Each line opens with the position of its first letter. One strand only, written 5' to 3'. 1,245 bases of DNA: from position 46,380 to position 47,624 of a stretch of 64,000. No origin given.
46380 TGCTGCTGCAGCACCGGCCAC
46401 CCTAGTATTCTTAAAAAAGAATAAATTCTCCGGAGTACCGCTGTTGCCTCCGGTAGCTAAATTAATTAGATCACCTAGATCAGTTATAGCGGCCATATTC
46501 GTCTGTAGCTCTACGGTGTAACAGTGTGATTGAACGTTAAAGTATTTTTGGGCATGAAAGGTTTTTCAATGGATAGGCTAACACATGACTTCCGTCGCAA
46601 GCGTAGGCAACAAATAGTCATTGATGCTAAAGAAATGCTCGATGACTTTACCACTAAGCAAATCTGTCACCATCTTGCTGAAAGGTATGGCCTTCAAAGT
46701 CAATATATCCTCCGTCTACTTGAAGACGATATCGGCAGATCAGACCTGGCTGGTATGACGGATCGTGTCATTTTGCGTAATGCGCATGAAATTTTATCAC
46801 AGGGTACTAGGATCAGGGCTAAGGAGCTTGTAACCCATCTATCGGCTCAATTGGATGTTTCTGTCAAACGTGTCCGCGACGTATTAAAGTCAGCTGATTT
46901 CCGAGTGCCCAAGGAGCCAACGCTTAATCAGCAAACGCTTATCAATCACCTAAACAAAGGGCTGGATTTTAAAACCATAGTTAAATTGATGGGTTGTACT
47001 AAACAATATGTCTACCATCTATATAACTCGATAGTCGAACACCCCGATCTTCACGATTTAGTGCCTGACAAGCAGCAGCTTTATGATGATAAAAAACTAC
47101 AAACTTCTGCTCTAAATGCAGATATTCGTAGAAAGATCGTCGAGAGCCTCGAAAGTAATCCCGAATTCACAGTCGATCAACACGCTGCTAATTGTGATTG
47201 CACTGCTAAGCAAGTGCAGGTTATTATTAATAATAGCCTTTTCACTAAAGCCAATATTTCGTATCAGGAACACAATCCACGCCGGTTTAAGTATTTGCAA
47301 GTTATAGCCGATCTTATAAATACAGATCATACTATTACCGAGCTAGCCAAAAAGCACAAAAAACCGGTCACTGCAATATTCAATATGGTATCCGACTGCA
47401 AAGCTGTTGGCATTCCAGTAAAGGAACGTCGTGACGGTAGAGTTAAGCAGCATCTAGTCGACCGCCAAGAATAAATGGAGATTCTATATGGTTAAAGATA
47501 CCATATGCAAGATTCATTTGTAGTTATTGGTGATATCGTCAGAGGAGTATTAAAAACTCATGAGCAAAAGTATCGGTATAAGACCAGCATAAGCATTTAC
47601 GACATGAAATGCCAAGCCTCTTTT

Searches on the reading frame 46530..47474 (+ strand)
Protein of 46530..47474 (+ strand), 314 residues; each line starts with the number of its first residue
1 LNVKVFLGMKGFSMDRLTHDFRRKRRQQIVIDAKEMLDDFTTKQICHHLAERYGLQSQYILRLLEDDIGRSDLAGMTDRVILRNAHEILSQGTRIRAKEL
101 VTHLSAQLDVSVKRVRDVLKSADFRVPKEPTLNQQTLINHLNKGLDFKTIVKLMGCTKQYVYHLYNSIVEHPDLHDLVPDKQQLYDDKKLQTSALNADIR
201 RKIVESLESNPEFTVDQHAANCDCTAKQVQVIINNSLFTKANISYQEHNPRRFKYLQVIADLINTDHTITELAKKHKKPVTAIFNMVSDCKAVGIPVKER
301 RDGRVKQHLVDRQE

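Call 70: search_protein_families(library=padloc, proteins=[window:46530-47474:+], max_evalue=0.01)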
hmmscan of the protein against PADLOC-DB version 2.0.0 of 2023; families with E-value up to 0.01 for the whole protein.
window:46530-47474:+ (314 aa): 2 families
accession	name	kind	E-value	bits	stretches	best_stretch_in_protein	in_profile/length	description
PDLC01850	CARF3--CARF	-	0.00037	18.4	1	250-307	145-200/209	-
PDLC03891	NsnC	-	0.0028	15.2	1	179-287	98-211/284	-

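Call 71: search_protein_families(library=pfam, proteins=[window:46530-47474:+], max_evalue=0.01)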
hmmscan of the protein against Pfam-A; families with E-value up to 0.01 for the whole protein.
window:46530-47474:+ (314 aa): 2 families
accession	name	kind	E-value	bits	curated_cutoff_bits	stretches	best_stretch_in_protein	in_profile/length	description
PF13384.12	HTH_23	-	1.6e-05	25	24.6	0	139-165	12-38/50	Homeodomain-like domain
PF04760.21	IF2_N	-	0.0055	16.9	25.3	0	268-284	5-21/53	Translation initiation factor IF-2, N-terminal region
